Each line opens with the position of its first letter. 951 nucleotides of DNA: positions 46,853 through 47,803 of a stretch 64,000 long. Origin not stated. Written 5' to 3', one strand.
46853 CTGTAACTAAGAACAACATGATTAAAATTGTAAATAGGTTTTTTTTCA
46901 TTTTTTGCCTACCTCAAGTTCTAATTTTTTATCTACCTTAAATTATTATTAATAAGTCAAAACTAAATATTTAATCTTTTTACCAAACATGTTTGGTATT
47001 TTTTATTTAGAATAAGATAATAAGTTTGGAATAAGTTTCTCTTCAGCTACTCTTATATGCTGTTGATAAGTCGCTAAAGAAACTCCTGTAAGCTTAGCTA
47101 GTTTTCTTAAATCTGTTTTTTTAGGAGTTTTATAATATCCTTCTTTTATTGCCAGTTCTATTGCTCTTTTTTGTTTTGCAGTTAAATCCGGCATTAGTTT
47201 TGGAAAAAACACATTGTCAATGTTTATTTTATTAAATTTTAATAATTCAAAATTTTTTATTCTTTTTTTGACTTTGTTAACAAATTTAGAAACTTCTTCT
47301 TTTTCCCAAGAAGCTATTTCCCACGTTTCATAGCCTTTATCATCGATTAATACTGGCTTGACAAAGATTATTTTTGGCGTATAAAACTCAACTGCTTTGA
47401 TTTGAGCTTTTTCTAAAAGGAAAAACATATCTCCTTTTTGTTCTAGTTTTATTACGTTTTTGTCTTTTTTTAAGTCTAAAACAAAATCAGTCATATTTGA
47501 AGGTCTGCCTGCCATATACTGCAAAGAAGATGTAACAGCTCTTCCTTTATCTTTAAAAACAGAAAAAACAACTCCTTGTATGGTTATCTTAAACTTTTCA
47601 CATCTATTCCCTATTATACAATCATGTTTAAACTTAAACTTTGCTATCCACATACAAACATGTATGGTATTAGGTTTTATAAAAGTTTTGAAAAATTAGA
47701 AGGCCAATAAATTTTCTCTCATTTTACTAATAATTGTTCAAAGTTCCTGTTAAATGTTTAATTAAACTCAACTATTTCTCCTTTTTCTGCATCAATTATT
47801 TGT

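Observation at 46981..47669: HTH_10 regulator 2 uses a different palindrome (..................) in the same two-site architecture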

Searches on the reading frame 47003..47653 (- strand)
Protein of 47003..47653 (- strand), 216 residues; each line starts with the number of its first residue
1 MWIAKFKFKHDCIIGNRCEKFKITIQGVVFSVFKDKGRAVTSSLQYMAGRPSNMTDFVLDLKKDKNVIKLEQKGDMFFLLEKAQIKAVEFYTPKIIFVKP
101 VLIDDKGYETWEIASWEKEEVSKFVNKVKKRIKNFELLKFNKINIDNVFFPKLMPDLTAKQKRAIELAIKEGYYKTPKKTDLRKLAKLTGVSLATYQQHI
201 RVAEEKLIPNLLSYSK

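Call 11: search_protein_families(library=pfam, proteins=[window:47003-47653:-], max_evalue=0.01)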
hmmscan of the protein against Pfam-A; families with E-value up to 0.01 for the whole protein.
window:47003-47653:- (216 aa): 2 families
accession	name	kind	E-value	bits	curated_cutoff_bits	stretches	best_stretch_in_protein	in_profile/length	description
PF04967.18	HTH_10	-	6.8e-16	58.3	23.1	1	157-208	1-52/53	HTH DNA binding domain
PF13022.12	HTH_Tnp_1_2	-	0.0039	17.7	27.9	1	154-197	5-44/122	Helix-turn-helix of insertion element transposase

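Call 15: find_homologous_proteins(query=window:47003-47647:-)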
Query window:47003-47647:- (214 aa): 241 proteins with E <= 0.001 among 433 candidates; the best 120 are listed.
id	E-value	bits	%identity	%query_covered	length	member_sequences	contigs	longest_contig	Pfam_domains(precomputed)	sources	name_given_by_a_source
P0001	3.5e-134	463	100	100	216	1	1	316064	PF04967.19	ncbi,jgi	-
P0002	1.2e-101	357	71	100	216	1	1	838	PF04967.19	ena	-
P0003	1.9e-101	356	73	100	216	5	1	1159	PF04967.19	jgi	-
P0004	7.8e-101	354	71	100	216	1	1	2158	PF04967.19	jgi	-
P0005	1.3e-99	350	72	100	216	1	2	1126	PF04967.19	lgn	-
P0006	1.5e-99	350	74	100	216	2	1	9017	PF04967.19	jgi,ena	-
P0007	2.4e-99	349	74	100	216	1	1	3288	PF04967.19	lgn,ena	-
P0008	4.0e-99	348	70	100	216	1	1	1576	PF04967.19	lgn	-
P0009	1.4e-98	347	71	100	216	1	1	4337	PF04967.19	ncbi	ncbi:MAG: helix-turn-helix domain-containing protein [Candidatus Woesearchaeota archaeon]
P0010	2.0e-97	343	70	100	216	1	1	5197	PF04967.19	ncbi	-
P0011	7.6e-97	341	71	100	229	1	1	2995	PF04967.19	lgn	-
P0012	1.6e-96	340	70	100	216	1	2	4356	PF04967.19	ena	-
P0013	3.2e-96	339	72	100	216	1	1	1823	PF04967.19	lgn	-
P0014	5.0e-96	338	70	100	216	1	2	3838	PF04967.19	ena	-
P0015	5.3e-96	338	73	100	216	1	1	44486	PF04967.19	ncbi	-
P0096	7.3e-86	305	62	100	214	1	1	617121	PF04967.19,PF20467.4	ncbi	-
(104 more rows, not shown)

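Call 19: find_related_loci(query=A1, collection=genome_contigs, flank=3000)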
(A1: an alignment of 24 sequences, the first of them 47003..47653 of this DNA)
Query A1 (216 aa) in genome_contigs; peptide patterns used: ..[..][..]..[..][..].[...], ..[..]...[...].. (x = any residue, [..] = any of these).
62 stretches matched a pattern; 44 encode a relative of the query (tblastn E <= 1e-3); 44 distinct loci.
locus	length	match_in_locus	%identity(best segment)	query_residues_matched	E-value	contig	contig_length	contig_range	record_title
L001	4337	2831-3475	72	1-215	3e-108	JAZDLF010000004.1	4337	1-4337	MAG: Candidatus Woesearchaeota archaeon isolate MEGAHIT-group-0.579 k141_10687552, whole genome shotgun sequence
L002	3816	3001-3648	70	1-216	1e-104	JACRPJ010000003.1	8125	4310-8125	MAG: Candidatus Woesearchaeota archaeon isolate NC_groundwater_1984_Pr3_S-0.2um_40_2 scaffold_70353, whole genome shotgu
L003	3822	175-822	69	1-216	8e-103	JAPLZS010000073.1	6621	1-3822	MAG: Candidatus Woesearchaeota archaeon isolate LacPavin_0419_WC90_MAG_41_5 LacPavin_0419_WC90_scaffold_12976, whole gen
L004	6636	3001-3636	69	1-212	1e-100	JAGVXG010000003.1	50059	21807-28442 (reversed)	Candidatus Pacearchaeota archaeon isolate RIFCSPHIGHO2_12_FULL_34_15 rifcsphigho2_12_scaffold_603, whole genome shotgun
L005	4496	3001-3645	65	1-215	9e-100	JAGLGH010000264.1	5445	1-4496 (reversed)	MAG: Nanoarchaeota archaeon isolate RS_10_27 ROV157_10.bin.27.fa_264, whole genome shotgun sequence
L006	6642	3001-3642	66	1-216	2e-99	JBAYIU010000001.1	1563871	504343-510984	MAG: Candidatus Woesearchaeota archaeon isolate SO_2016_GW1_38 scaffold00001_OW334_2016, whole genome shotgun sequence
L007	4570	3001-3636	66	1-212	3e-99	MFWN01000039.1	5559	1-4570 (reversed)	MAG: Candidatus Pacearchaeota archaeon RBG_13_36_9 RBG_13_scaffold_20434, whole genome shotgun sequence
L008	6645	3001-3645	64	1-215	2e-98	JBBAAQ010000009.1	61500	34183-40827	MAG: Candidatus Woesearchaeota archaeon isolate SO_2017_GW3_46 scaffold_433_c1_OW296A_2017, whole genome shotgun sequenc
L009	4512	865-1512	65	1-216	4e-97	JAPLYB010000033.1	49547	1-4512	MAG: Candidatus Pacearchaeota archaeon isolate LacPavin_0920_SED5_MAG_33_27 LacPavin_0920_SED5_scaffold_629014, whole ge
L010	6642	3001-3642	63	1-216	1e-94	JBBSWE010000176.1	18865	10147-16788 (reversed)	MAG: Nanoarchaeota archaeon isolate H52-bin155_1 H52_bin155_1_000000000176, whole genome shotgun sequence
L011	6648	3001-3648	56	1-216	7e-86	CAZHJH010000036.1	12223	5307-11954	MAG TPA_asm: uncultured Methanosarcinales archaeon isolate SRP050083_co7_604 genome assembly, contig: NODE_4450_length_1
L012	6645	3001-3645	65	1-215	7e-102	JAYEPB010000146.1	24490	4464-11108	MAG: Nanoarchaeota archaeon isolate MAG014 MAG014_146, whole genome shotgun sequence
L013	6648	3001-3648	55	1-216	6e-79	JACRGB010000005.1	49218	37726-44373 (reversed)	MAG: Candidatus Micrarchaeota archaeon isolate NC_groundwater_1740_Pr3_B-0.1um_41_29 SR-2_scaffold_141_496780, whole gen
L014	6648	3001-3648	51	1-216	1e-69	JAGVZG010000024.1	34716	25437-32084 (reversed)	Candidatus Woesearchaeota archaeon isolate RIFCSPHIGHO2_02_FULL_30_43 rifcsphigho2_02_scaffold_1491, whole genome shotgu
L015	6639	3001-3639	50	1-212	5e-69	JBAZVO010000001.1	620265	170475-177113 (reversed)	MAG: Candidatus Woesearchaeota archaeon isolate SO_2017_GW1_254 NODE_74_length_620265_cov_5.097662_OW334_2017, whole gen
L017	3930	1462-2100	47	1-212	7e-65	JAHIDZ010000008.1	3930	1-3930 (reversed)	MAG: Nanoarchaeota archaeon isolate KR11_0.1_MetaG.mb.10 KR11_0.1_MetaG.mb.10_k141_358857, whole genome shotgun sequence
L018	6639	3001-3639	46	1-212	9e-64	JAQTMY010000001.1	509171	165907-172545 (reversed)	MAG: Candidatus Nanoarchaeia archaeon isolate STA_51 NODE_13_length_509171_cov_5.401018_Sandtown_A, whole genome shotgun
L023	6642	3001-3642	43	1-211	6e-57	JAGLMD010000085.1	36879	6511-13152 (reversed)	MAG: Nanoarchaeota archaeon isolate RS_5_44 ROV157_5.bin.44.fa_85, whole genome shotgun sequence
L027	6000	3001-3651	40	1-212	6e-51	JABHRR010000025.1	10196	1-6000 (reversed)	MAG: Candidatus Woesearchaeota archaeon isolate SI039_bin18 k141_457646, whole genome shotgun sequence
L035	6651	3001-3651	37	1-212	2e-45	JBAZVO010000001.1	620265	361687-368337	MAG: Candidatus Woesearchaeota archaeon isolate SO_2017_GW1_254 NODE_74_length_620265_cov_5.097662_OW334_2017, whole gen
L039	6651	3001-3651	35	1-212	2e-43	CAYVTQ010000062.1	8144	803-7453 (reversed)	MAG TPA_asm: uncultured Methanosarcinales archaeon isolate binchicken_co227_1181 genome assembly, contig: NODE_17580_len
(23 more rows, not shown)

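Call 34: predict_structure(alignment_id=A1)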
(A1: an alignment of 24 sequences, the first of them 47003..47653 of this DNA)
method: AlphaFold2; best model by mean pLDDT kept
length: 216 residues; sequences in the alignment: 24
mean_pLDDT: 83.4   pTM: 0.64
mean pLDDT of the five models: 83.4, 83.3, 80.5, 80.1, 74.9
residues with pLDDT >= 90: 90; 70-90: 101; 50-70: 14; < 50: 11
segments of 3 or more residues with pLDDT < 50: 152-154, 209-216
pLDDT, mean of each block of 10 residues (from residue 1): 93 93 89 77 89 96 93 89 79 82 93 92 94 92 76 58 77 77 87 88 63 36
secondary structure, 60 per line:
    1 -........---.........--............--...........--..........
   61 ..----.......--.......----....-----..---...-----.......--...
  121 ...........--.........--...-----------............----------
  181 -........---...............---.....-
elements in order: E2-9 H13-21 E24-35 E38-48 H51-62 E67-73 E76-82 H87-90 E101-103 E109-115 H118-131 E134-142 H159-170 H182-189 H193-207 H211-215

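Call 41: search_protein_families(library=pfam, proteins=[L003:910-1836:+, L006:3713-4522:+, L008:3750-4556:+, L015:3737-4870:+, L017:2170-3321:+, L018:3709-4236:+, L023:3725-4393:+, L027:3738-4529:+, L035:3742-4485:+, L039:3764-4549:+], max_evalue=0.001)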
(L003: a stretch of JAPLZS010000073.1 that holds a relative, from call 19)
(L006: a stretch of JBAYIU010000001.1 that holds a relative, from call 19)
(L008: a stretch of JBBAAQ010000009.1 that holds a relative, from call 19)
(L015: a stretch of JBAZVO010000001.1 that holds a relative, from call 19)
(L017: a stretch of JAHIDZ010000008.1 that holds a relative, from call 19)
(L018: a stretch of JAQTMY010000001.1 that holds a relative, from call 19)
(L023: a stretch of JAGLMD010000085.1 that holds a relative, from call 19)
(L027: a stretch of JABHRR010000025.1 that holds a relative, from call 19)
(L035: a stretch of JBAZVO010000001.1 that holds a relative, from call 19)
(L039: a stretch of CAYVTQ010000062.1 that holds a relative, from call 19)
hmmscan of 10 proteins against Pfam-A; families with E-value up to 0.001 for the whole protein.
L003:910-1836:+ (308 aa): 1 family
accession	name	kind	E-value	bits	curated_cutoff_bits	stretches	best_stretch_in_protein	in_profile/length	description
PF10017.15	Methyltransf_33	-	4.2e-12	46.2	23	1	27-289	15-287/304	Histidine-specific methyltransferase, SAM-dependent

L006:3713-4522:+ (269 aa): 0 families

L008:3750-4556:+ (268 aa): 0 families

L015:3737-4870:+ (377 aa): 3 families
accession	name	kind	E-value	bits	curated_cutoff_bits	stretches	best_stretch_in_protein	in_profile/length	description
PF02784.22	Orn_Arg_deC_N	-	2.4e-31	109.4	23.4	1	28-257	2-246/247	Pyridoxal-dependent decarboxylase, pyridoxal binding domain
PF00278.28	Orn_DAP_Arg_deC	-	3.9e-10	40.3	23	1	23-349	2-95/95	Pyridoxal-dependent decarboxylase, C-terminal sheet domain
PF01168.26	Ala_racemase_N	-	7.2e-05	23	24.1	1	26-190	2-168/220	Alanine racemase, N-terminal domain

L017:2170-3321:+ (383 aa): 2 families
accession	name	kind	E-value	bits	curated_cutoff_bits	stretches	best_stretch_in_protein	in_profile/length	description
PF02784.22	Orn_Arg_deC_N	-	3.6e-29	102.3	23.4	1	24-265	3-247/247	Pyridoxal-dependent decarboxylase, pyridoxal binding domain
PF00278.28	Orn_DAP_Arg_deC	-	5.9e-18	65.4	23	1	18-353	2-95/95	Pyridoxal-dependent decarboxylase, C-terminal sheet domain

L018:3709-4236:+ (175 aa): 1 family
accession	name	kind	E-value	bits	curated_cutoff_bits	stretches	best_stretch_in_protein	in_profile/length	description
PF01613.24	Flavin_Reduct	-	2.9e-18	66.9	27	1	22-156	7-146/153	Flavin reductase like domain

L023:3725-4393:+ (222 aa): 9 families
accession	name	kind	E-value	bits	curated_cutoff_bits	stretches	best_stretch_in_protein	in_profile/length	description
PF08241.18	Methyltransf_11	-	2.5e-17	63.8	21.2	1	51-147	1-95/95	Methyltransferase domain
PF13649.12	Methyltransf_25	-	1.7e-16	61.1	27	1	50-141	1-95/97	Methyltransferase domain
PF13847.12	Methyltransf_31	-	2.4e-14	53.7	27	1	50-151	7-113/145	Methyltransferase domain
PF08242.18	Methyltransf_12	-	2.5e-12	47.8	30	1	51-143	1-96/98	Methyltransferase domain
PF13489.12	Methyltransf_23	-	9.7e-08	32.3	27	1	37-203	11-160/164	Methyltransferase domain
PF01209.24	Ubie_methyltran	-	2.7e-05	24.1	20.1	1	40-162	41-166/233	ubiE/COQ5 methyltransferase family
PF00398.26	RrnaAD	-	3.7e-05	23.4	24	1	43-111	27-95/263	Ribosomal RNA adenine dimethylase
PF05401.17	NodS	-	0.00027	21.3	24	1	30-145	26-142/201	Nodulation protein S (NodS)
PF05219.18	DREV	-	0.00049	19.7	26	1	26-149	77-188/265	DREV methyltransferase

L027:3738-4529:+ (263 aa): 0 families

L035:3742-4485:+ (247 aa): 0 families

L039:3764-4549:+ (261 aa): 0 families

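Call 43: find_encoding_contigs(protein=P0015, flank=4000, max_places=2)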
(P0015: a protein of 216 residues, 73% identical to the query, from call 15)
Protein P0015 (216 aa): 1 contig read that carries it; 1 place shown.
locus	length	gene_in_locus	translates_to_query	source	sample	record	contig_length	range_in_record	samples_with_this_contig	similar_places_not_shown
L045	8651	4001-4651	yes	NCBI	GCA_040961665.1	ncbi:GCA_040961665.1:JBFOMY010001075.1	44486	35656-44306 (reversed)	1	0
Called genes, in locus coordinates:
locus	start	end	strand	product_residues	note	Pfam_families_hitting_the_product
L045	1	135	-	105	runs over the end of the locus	?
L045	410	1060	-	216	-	PF14947:HTH_45 (faint), PF24409:wHTH-PRTase_assc (faint)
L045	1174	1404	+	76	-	PF21983:NikA-like (weak)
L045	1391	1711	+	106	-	-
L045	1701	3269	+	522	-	-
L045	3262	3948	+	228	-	PF00239:Resolvase, PF02796:HTH_7 (weak), PF13936:HTH_38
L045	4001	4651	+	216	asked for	PF04967:HTH_10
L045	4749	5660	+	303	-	PF10017:Methyltransf_33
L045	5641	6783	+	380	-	PF04055:Radical_SAM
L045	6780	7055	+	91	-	-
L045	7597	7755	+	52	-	-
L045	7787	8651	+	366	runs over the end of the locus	-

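Call 46: find_related_loci(query=A1, collection=metagenome_contigs, flank=1500)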
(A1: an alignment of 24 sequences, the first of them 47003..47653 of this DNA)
Query A1 (216 aa) in metagenome_contigs; peptide patterns used: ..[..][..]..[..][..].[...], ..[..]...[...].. (x = any residue, [..] = any of these).
143 stretches matched a pattern; 100 encode a relative of the query (tblastn E <= 1e-3); the best 80 are kept; 80 distinct loci.
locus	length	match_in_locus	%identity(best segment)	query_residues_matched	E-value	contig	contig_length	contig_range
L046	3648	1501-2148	75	1-216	1e-109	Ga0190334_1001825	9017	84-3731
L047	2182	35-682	75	1-216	1e-112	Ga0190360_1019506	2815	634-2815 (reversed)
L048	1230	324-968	72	1-215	9e-116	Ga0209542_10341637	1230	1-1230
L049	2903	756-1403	70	1-216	3e-106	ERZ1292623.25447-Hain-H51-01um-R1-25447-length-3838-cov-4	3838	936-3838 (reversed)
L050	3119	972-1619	65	1-216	3e-101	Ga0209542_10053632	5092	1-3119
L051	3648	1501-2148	65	1-216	5e-101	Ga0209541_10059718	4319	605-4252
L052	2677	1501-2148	66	1-216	7e-102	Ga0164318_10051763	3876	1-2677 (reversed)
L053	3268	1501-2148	65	1-216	1e-101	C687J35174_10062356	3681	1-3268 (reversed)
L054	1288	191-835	66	1-215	2e-108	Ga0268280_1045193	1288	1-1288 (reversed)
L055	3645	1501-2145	67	1-215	8e-100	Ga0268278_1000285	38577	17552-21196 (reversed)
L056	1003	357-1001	65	1-215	7e-109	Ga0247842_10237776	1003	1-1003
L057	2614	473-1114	67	1-216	3e-101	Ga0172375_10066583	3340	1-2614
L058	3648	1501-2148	65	1-216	2e-99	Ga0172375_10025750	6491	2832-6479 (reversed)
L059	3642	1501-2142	66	1-216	2e-99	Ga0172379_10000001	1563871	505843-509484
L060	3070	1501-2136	66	1-212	7e-100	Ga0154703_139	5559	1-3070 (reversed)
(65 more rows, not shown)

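Call 54: search_protein_families(library=ncbifam, proteins=[window:47003-47653:-], max_evalue=1)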
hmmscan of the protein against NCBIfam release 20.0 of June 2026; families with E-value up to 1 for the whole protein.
window:47003-47653:- (216 aa): 0 families

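Call 55: search_solved_structures(query=A1, max_evalue=1)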
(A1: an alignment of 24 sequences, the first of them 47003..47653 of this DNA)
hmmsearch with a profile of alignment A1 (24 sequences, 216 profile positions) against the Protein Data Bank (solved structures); distinct sequences matched with E-value up to 1: 0.
